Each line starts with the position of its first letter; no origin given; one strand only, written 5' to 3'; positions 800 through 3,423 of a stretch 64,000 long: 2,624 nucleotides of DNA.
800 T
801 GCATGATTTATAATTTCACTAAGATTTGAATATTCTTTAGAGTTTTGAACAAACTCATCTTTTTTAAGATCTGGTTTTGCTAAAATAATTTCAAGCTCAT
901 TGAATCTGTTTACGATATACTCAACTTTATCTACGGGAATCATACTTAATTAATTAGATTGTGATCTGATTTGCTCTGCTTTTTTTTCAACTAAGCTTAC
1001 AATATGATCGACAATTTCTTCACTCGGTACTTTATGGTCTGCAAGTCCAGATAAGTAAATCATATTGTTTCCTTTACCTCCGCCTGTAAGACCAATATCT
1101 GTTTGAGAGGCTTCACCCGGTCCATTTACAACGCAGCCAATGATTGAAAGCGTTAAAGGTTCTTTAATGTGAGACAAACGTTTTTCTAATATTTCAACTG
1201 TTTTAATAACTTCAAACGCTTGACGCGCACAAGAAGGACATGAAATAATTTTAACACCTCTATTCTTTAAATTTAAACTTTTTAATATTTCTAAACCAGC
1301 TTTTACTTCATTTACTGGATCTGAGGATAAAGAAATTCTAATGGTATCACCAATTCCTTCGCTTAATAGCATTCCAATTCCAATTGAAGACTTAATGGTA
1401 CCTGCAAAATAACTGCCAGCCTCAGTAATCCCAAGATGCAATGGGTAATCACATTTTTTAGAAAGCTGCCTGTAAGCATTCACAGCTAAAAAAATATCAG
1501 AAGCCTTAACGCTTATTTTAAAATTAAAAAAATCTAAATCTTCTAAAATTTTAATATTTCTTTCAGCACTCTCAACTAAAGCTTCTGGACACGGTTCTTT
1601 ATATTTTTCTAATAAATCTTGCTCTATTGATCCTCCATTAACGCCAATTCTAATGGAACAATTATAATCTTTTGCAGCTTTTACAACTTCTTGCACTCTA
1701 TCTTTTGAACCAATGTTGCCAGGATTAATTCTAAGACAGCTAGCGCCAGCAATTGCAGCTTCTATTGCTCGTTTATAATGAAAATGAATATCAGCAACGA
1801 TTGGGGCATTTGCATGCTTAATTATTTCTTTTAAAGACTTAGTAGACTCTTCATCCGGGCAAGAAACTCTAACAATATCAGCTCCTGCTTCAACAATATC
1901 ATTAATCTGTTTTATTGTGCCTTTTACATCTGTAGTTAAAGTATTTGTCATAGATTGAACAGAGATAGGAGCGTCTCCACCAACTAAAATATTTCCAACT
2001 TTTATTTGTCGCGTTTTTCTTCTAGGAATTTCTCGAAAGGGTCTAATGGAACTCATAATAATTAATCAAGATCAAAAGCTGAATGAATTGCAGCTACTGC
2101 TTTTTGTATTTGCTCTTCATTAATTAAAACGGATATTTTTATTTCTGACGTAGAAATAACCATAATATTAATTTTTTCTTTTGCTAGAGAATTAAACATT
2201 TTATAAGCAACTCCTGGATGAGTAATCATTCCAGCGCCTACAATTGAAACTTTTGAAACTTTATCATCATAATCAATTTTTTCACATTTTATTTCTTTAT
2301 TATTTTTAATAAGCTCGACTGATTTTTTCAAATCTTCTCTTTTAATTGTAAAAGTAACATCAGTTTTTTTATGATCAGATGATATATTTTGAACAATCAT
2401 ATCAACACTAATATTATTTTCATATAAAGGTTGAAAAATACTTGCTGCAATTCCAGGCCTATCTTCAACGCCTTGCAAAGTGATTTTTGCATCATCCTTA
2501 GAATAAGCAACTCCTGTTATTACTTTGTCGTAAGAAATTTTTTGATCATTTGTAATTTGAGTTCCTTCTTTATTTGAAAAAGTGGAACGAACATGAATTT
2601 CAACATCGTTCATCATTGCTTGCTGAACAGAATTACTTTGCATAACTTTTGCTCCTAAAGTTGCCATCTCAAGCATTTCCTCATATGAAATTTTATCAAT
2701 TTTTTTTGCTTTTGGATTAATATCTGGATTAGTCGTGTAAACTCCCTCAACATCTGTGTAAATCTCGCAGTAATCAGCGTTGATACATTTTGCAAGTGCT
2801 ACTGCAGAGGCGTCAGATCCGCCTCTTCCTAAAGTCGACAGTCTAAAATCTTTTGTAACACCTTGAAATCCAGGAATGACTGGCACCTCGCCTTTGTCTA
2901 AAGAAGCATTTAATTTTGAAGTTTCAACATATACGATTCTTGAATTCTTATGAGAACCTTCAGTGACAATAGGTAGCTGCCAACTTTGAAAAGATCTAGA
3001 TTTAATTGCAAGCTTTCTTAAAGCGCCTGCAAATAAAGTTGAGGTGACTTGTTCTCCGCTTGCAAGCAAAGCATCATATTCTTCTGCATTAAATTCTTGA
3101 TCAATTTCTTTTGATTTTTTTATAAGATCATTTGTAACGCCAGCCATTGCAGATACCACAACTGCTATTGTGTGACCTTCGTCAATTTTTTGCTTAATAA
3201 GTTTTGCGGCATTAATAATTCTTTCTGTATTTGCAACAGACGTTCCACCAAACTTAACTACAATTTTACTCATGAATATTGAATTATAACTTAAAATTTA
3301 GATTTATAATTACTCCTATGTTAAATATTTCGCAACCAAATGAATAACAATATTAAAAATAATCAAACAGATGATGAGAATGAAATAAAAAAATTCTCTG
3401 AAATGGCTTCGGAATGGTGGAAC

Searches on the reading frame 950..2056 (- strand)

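Call 49: search_protein_families(library=pfam, proteins=[window:950-2056:-], max_evalue=0.00001)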
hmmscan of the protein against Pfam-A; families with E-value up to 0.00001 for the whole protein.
window:950-2056:- (368 aa): 1 family
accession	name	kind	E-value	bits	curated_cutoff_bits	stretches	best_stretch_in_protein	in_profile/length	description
PF04551.19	GcpE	-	5.2e-144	479.9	32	1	15-358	1-343/343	GcpE protein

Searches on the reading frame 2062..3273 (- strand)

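Call 48: search_protein_families(library=pfam, proteins=[window:2062-3273:-], max_evalue=0.00001)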
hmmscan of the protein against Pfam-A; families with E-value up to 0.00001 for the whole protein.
window:2062-3273:- (403 aa): 4 families
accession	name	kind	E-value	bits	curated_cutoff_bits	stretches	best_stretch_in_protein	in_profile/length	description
PF00696.33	AA_kinase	-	8.2e-53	180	24.9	1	3-230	2-234/234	Amino acid kinase family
PF22468.2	ACT_9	-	3.1e-37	126.6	27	2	342-400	1-61/61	ACT domain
PF13840.12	ACT_7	-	2e-24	85.6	27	1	336-398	3-65/65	ACT domain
PF01842.31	ACT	-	1.4e-13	50.8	27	1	268-323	6-62/66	ACT domain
